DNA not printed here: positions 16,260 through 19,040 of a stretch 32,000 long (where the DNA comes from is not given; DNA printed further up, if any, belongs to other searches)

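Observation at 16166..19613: Uncharacterised three-gene cassette: small acidic protein, Rad50-like hook ATPase with Cys4 ribbon, and DUF3223/HNH-like protein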

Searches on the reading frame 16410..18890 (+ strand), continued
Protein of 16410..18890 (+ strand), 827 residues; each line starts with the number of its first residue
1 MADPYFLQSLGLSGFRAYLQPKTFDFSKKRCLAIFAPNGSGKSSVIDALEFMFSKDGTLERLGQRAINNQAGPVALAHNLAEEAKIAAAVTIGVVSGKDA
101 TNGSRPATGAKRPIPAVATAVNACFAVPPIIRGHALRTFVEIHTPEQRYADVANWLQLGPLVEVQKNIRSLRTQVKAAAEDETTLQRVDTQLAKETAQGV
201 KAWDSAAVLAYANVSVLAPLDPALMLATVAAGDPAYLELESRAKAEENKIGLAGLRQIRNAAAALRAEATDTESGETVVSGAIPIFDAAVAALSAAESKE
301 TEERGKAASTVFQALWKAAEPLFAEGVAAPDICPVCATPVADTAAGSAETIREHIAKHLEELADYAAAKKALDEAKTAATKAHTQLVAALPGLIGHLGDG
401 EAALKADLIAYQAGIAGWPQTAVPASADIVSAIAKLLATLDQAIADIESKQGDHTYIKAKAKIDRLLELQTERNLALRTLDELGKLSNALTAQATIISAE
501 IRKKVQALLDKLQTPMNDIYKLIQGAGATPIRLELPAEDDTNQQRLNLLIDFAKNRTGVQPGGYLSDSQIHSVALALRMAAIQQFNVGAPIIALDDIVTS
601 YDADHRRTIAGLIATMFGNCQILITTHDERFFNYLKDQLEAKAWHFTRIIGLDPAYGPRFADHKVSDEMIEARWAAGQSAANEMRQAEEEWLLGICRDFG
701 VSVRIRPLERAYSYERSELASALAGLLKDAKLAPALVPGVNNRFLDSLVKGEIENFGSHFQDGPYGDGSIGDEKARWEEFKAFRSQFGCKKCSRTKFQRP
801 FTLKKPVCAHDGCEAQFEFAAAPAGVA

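Call 44: find_encoding_contigs(protein=P0290, flank=6000, max_places=3)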
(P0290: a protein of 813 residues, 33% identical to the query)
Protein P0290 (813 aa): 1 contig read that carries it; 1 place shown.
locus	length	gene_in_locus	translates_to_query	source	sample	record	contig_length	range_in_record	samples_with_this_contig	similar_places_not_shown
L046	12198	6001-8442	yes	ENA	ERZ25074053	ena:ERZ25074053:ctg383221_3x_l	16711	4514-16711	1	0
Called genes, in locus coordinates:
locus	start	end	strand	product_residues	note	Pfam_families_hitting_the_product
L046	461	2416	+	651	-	-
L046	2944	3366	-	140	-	-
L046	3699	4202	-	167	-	-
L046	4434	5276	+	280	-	-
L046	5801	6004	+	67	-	-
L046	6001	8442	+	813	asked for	PF02463:SMC_N, PF13304:AAA_21 (faint)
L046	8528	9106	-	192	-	-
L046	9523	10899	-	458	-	PF00079:Serpin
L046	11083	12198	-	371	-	?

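Call 46: predict_structure(alignment_id=A2)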
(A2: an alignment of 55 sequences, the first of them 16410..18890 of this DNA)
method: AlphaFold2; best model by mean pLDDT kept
length: 827 residues; sequences in the alignment: 55
mean_pLDDT: 89.9   pTM: 0.65
mean pLDDT of the five models: 89.9, 89.8, 89.2, 86.6, 86.5
residues with pLDDT >= 90: 548; 70-90: 255; 50-70: 22; < 50: 2
segments of 3 or more residues with pLDDT < 50: none
pLDDT, mean of each block of 10 residues (from residue 1): 91 97 95 96 97 96 93 96 96 96 95 96 95 93 94 89 91 95 95 92 93 91 90 92 83 84 89 80 93 92 76 77 76 83 85 85 87 92 92 87 90 89 89 90 82 83 94 96 96 92 91 95 93 92 92 93 92 96 95 94 94 95 96 93 92 90 78 87 90 92 80 86 93 88 89 81 68 92 93 92 93 91 57
secondary structure, 60 per line:
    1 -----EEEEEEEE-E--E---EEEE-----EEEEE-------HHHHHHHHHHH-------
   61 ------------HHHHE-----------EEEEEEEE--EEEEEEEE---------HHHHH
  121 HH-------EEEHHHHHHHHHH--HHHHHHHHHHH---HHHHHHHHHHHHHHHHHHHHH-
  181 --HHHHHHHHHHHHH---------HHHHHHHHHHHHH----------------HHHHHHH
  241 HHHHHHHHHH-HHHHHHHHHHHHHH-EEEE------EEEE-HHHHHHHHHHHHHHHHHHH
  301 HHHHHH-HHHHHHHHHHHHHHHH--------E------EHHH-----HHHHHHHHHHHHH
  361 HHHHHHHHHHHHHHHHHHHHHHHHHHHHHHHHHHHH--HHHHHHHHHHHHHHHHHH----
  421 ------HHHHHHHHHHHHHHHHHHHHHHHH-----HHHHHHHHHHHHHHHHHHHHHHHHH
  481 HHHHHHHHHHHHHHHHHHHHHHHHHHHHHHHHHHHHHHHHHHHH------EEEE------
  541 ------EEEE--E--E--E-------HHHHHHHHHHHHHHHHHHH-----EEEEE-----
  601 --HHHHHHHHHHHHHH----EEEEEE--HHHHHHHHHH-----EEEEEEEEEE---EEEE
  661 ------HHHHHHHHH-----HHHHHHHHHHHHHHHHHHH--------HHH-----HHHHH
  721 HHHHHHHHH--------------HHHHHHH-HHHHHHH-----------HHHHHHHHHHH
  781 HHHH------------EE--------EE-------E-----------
elements in order (helices of 4 or more, strands of 3 or more residues): E6-13 E22-25 E31-35 H43-53 H73-76 E89-96 E99-106 H116-122 E130-132 H133-142 H145-155 H159-179 H183-195 H205-217 H234-250 H252-265 E267-270 E277-280 H282-306 H308-323 H348-396 H399-416 H427-450 H456-524 E531-534 E547-550 H567-585 E591-595 H603-616 E621-626 H629-638 E644-653 E657-660 H667-675 H681-699 H716-729 H744-750 H752-758 H770-784

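Call 50: fold_search(model_id=the predicted structure, library=pdb)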
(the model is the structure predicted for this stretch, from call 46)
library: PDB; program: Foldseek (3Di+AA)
matches with E <= 10: 1031; with E <= 0.001: 168
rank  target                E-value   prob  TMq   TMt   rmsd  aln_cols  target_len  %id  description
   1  7zr1_D                1.5e-13  1.00  0.30  0.31  82.7       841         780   16  Chaetomium thermophilum Mre11-Rad50-Nbs1 complex bound to ATPyS (composite structure) (released 2023-01-11)
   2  7zr1_C                5.3e-12  1.00  0.31  0.33  82.9       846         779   15  Chaetomium thermophilum Mre11-Rad50-Nbs1 complex bound to ATPyS (composite structure) (released 2023-01-11)
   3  9q9m_A                3.6e-10  1.00  0.30  0.51  22.8       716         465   12  Cryo-EM structure of human Mre11-Rad50-Nbs1 (MRN) complex bound to DNA and telomeric factor TRF2 (released 2025-10-01)
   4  7qen_A                4.5e-10  1.00  0.27  0.45  25.8       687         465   12  S.c. Condensin core in DNA- and ATP-bound state (released 2022-06-15)
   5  5xei                  6.6e-10  1.00  0.31  0.47  29.2       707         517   13  Crystal structure of the Smc head domain with a coiled coil and joint derived from Pyrococcus yayanosii (released 2017-06-07)
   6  9q9k_A                7.9e-10  1.00  0.29  0.49  23.2       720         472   12  Cryo-EM structure of human Mre11-Rad50 (MR) complex bound to DNA and telomeric factor TRF2 fragment (438-542) (released 2025-10-01)
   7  6yvv_B                7.9e-10  1.00  0.29  0.47  28.9       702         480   12  Condensin complex from S.cerevisiae ATP-free apo bridged state (released 2020-07-15)
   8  9f5w_B                7.9e-10  1.00  0.30  0.44  29.0       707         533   13  Human condensin II - M18BP1 complex (released 2025-07-02)
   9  9q9m_B                8.2e-10  1.00  0.30  0.50  23.9       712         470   12  Cryo-EM structure of human Mre11-Rad50-Nbs1 (MRN) complex bound to DNA and telomeric factor TRF2 (released 2025-10-01)
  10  9q9j_B                1.0e-09  1.00  0.34  0.56  14.7       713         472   10  Cryo-EM structure of human Mre11-Rad50-Nbs1 (MRN) complex bound to DNA and telomeric factor TRF2 fragment (438-542) (released 2025-10-01)
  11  7w1m_B                1.3e-09  1.00  0.30  0.44  27.2       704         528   13  Cryo-EM structure of human cohesin-CTCF-DNA complex (released 2023-05-31)
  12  9q9h_B                1.5e-09  1.00  0.33  0.54  20.3       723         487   11  Cryo-EM structure of human Mre11-Rad50 complex bound to DNA (released 2025-10-01)
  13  6wge_B                2.5e-09  1.00  0.27  0.44  20.8       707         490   12  Cryo-EM structure of human Cohesin-NIPBL-DNA complex without STAG1 (released 2020-05-20)
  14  9q9i_B                3.6e-09  1.00  0.33  0.56  18.5       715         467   11  Cryo-EM structure of human Mre11-Rad50-Nbs1 complex bound to DNA (released 2025-10-01)
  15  6qj1                  3.6e-09  1.00  0.23  0.44  20.9       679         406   12  Crystal structure of the C. thermophilum condensin Smc2 ATPase head (crystal from I) (released 2019-07-03)
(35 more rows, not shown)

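Call 55: search_protein_families(library=pfam, max_evalue=1, proteins=[L043:4269-5762:+, L041:2450-4087:+, L040:6667-7428:+, L039:1138-2079:+, L046:4434-5273:+])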
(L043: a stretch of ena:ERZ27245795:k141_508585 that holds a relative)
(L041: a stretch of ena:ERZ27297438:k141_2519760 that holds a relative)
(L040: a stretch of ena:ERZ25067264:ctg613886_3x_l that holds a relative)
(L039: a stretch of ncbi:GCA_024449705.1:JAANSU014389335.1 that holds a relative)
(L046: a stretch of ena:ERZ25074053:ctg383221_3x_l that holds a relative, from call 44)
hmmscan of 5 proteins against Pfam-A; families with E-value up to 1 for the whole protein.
L043:4269-5762:+ (498 aa): 3 families
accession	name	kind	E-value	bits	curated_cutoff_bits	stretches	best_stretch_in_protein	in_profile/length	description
PF13482.12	RNase_H_2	-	3.1e-18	66.7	22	1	317-491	3-164/165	RNase_H superfamily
PF12705.13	PDDEXK_1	-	7.5e-07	29.8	22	1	91-225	118-246/247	PD-(D/E)XK nuclease superfamily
PF01930.23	Cas_Cas4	-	0.0056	17.2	22.7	1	104-226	55-159/160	Domain of unknown function DUF83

L041:2450-4087:+ (546 aa): 2 families
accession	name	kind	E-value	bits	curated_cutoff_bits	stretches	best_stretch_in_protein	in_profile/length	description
PF01555.25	N6_N4_Mtase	-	1.2e-38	133.7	26.7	1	69-393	1-215/221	DNA methylase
PF03602.21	Cons_hypoth95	-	0.0084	16.2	24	1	57-97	103-142/182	Conserved hypothetical protein 95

L040:6667-7428:+ (254 aa): 12 families
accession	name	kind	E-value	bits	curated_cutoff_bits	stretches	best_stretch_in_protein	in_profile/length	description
PF00413.30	Peptidase_M10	-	5.7e-07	30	24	1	67-168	26-133/159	Matrixin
PF13583.11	Reprolysin_4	-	0.00037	20.6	22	1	145-162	137-154/203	Metallo-peptidase family M12B Reprolysin-like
PF13574.12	Reprolysin_2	-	0.00084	19.7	27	1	114-166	96-148/195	Metallo-peptidase family M12B Reprolysin-like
PF13688.12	Reprolysin_5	-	0.0011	19.6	27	1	134-164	132-162/196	Metallo-peptidase family M12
PF13582.12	Reprolysin_3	-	0.0021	19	22.4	1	141-160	104-123/123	Metallo-peptidase family M12B Reprolysin-like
PF16313.11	DUF4953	-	0.0029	17.3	24.2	1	138-159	8-29/316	Met-zincin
PF05572.19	Peptidase_M43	-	0.011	16.2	23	1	140-179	65-104/152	Pregnancy-associated plasma protein-A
PF10462.15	Peptidase_M66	-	0.023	14.1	20.6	1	137-164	186-215/306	Peptidase M66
PF07998.17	Peptidase_M54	-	0.028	14.8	24.4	1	144-175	146-176/194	Peptidase family M54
PF12388.14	Peptidase_M57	-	0.031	14.4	21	1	132-160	122-150/212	Dual-action HEIGH metallo-peptidase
PF02031.22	Peptidase_M7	-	0.21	12.1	25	1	134-169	69-106/133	Streptomyces extracellular neutral proteinase (M7) family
PF01400.30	Astacin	-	0.35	10.9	22.5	1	145-160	80-95/189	Astacin (Peptidase family M12A)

L039:1138-2079:+ (314 aa): 1 family
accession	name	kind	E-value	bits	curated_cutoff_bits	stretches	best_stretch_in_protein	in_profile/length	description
PF02195.25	ParB_N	-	7.1e-08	32.8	26.3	1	31-94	5-67/95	ParB N-terminal domain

L046:4434-5273:+ (280 aa): 7 families
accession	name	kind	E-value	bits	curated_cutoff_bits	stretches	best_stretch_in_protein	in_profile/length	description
PF15370.11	NOPCHAP1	-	0.01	16.7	27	1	7-103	5-85/110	NOP protein chaperone 1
PF13005.12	zf-IS66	-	0.054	14.3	27.3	1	136-180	1-45/46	zinc-finger binding domain of transposase IS66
PF15898.10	PRKG1_interact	-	0.057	14.5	32.4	1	7-51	2-46/101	cGMP-dependent protein kinase interacting domain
PF01470.22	Peptidase_C15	-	0.087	13.3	22.7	1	149-235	52-137/204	Pyroglutamyl peptidase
PF12329.13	TMF_DNA_bd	-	0.11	13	35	1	5-63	15-73/74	TATA element modulatory factor 1 DNA binding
PF08650.15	DASH_Dad4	-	0.6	10.6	29.8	0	45-68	19-42/71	DASH complex subunit Dad4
PF07851.19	TMEM120A-B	-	0.78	9.4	29.8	1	3-61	3-61/324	TMEM120A/B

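Call 56: find_related_loci(query=A2, collection=metagenome_contigs, flank=6000)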
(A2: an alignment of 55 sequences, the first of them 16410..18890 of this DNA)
Query A2 (827 aa) in metagenome_contigs; peptide patterns used: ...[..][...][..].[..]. (x = any residue, [..] = any of these).
600 stretches matched a pattern (row limit reached: there are more); 541 encode a relative of the query (tblastn E <= 1e-3); the best 80 are kept; 80 distinct loci.
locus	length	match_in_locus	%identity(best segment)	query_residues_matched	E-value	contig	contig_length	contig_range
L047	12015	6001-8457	95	1-819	0e+0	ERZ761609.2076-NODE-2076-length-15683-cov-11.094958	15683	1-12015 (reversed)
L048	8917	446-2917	93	1-824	0e+0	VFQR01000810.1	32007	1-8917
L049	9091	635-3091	92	1-819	0e+0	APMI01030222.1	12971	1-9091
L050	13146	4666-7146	94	1-827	0e+0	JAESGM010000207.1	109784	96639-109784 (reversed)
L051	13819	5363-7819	88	1-819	0e+0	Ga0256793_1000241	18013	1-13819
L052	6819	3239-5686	91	1-816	0e+0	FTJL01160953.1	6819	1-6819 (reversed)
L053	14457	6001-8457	86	1-819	0e+0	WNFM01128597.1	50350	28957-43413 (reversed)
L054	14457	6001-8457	84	1-819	0e+0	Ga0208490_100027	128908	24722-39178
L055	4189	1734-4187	84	1-818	0e+0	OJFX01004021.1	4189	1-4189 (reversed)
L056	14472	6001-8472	79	1-824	0e+0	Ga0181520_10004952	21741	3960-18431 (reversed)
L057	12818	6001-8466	77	1-823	0e+0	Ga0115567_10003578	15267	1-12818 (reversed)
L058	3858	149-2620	78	1-824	0e+0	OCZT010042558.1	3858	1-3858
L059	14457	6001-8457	76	1-819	0e+0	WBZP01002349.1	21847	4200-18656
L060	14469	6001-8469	77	1-821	0e+0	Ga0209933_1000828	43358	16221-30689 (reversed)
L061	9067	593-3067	75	1-825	0e+0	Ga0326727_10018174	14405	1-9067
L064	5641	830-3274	67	1-814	0e+0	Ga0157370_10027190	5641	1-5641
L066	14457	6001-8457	65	1-819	0e+0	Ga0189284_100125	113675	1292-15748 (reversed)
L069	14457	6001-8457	65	1-819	0e+0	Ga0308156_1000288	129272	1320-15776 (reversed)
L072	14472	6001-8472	63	1-824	0e+0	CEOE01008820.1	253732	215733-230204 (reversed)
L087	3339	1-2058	59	136-821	0e+0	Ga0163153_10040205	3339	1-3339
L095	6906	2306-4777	45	1-819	0e+0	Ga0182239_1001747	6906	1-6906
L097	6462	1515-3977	44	7-825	0e+0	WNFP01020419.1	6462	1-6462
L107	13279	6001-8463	63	6-827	0e+0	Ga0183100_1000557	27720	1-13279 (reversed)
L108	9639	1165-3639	42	1-822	0e+0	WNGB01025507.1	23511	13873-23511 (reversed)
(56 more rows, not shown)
